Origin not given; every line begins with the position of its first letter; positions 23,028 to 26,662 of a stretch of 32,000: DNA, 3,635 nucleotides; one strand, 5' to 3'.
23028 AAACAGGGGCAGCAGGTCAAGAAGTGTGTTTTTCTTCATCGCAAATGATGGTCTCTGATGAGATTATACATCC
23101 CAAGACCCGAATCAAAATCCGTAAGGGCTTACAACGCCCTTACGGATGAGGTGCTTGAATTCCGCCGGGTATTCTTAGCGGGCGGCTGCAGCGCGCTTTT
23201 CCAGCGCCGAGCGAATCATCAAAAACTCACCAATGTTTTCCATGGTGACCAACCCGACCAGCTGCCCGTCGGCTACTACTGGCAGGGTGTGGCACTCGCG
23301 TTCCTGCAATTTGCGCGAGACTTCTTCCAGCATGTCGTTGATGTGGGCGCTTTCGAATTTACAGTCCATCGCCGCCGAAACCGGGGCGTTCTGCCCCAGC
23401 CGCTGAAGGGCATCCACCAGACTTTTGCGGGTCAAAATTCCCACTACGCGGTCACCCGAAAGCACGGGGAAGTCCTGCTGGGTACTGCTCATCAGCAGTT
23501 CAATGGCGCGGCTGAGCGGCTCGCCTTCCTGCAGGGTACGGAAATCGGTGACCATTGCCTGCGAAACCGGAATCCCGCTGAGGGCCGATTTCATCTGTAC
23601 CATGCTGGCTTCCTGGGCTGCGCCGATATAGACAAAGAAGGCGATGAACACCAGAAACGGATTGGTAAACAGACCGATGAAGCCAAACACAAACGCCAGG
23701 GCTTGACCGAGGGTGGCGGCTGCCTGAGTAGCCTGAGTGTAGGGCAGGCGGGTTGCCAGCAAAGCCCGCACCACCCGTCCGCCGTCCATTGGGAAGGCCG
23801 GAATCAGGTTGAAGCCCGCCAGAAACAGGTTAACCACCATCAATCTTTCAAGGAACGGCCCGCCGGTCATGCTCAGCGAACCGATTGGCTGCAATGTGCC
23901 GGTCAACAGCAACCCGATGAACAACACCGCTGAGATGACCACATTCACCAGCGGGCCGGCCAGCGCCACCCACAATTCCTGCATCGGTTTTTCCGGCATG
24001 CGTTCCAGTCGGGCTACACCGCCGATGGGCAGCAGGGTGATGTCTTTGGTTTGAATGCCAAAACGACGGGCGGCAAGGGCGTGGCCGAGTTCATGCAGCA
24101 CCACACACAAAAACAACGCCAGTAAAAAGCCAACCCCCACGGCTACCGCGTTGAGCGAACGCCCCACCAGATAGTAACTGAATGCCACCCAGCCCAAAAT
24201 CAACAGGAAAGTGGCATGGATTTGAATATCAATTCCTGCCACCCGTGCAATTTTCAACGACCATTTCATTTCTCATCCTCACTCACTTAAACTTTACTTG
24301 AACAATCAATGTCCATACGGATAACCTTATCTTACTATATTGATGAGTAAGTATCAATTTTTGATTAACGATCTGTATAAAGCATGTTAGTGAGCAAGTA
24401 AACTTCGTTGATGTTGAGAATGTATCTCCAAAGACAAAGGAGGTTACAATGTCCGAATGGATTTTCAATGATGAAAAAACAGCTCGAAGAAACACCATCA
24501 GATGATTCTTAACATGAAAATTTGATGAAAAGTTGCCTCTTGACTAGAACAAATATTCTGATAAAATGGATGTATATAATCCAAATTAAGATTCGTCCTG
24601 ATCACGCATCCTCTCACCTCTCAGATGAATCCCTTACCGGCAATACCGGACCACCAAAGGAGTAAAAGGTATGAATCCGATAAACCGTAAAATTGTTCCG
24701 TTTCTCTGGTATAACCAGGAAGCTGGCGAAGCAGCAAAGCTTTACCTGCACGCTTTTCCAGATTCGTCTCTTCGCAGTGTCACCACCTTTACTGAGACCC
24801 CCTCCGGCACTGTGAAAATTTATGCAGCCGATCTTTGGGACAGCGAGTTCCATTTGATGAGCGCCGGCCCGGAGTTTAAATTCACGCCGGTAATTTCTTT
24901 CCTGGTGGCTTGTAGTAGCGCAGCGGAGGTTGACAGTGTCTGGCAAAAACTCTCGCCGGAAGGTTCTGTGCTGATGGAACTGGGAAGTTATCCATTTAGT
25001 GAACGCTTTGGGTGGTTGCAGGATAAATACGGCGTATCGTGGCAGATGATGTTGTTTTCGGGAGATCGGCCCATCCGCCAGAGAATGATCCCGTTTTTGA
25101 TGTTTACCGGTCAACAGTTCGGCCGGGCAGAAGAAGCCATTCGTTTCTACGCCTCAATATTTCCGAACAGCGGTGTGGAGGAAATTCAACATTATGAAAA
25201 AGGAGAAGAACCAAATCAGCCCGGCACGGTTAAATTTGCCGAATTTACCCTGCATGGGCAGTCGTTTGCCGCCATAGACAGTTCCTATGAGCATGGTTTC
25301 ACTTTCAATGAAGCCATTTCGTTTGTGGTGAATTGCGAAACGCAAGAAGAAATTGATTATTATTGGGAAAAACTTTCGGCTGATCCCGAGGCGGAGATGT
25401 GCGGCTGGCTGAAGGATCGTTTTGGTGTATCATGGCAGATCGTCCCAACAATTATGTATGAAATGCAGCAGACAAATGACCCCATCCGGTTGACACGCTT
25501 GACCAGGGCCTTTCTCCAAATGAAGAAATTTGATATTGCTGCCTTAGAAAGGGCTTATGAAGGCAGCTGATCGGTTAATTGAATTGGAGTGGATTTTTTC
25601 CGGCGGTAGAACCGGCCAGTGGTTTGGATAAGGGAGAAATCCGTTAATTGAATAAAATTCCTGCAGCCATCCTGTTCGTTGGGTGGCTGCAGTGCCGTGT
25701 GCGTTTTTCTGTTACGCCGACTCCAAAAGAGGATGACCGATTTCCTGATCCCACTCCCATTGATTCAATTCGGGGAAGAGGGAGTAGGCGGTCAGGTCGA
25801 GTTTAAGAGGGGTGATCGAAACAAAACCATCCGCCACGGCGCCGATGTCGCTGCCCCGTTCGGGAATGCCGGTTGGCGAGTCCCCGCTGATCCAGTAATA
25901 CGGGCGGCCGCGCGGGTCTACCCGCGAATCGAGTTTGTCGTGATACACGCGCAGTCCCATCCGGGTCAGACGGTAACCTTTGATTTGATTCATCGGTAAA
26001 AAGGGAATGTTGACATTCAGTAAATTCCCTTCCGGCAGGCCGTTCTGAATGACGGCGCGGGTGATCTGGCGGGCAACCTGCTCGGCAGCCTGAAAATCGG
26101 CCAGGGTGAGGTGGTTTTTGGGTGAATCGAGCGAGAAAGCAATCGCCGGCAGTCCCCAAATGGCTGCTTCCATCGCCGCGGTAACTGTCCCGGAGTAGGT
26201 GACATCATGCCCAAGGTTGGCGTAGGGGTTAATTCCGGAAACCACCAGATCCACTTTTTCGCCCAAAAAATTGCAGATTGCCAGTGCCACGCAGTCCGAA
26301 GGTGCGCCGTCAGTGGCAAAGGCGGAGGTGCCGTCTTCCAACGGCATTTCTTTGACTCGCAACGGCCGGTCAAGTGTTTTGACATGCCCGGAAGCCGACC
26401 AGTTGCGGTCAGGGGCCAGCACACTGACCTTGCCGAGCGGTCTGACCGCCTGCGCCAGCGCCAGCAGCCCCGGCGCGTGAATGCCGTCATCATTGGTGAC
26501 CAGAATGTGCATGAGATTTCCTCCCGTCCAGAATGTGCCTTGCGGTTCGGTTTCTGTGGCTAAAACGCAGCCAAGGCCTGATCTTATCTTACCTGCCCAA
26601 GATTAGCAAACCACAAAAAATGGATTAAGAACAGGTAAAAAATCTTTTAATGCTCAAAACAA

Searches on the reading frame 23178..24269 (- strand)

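Call 90: search_protein_families(library=pfam, proteins=[window:23178-24269:-], max_evalue=0.0001)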
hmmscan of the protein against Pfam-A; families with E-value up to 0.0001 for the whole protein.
window:23178-24269:- (364 aa): 3 families
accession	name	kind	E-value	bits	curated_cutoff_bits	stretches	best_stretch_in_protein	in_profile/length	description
PF02163.28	Peptidase_M50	-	2.3e-26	92.9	27.2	2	48-122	2-102/221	Peptidase family M50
PF00571.33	CBS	-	1.5e-16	60.9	24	2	235-289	1-56/57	CBS domain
PF13398.12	Peptidase_M50B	-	4.5e-05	23.7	26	1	52-118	21-87/201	Peptidase M50B-like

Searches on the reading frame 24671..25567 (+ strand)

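Call 90: search_protein_families(library=pfam, proteins=[window:24671-25567:+], max_evalue=0.0001)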
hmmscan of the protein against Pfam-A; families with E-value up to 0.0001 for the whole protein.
window:24671-25567:+ (299 aa): 2 families
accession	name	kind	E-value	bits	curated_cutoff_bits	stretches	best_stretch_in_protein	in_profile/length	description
PF06983.19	3-dmu-9_3-mt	-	2.3e-73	244.6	24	2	138-258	2-116/116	3-demethylubiquinone-9 3-methyltransferase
PF00903.31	Glyoxalase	-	3.7e-05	24.5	20.6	0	39-125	54-120/121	Glyoxalase/Bleomycin resistance protein/Dioxygenase superfamily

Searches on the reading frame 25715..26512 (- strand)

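Call 90: search_protein_families(library=pfam, proteins=[window:25715-26512:-], max_evalue=0.0001)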
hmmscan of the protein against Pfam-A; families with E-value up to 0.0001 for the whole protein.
window:25715-26512:- (266 aa): 1 family
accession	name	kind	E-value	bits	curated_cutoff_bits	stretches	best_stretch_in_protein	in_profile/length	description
PF01975.23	SurE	-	1.4e-60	204.7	22.1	1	3-191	1-188/189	Survival protein SurE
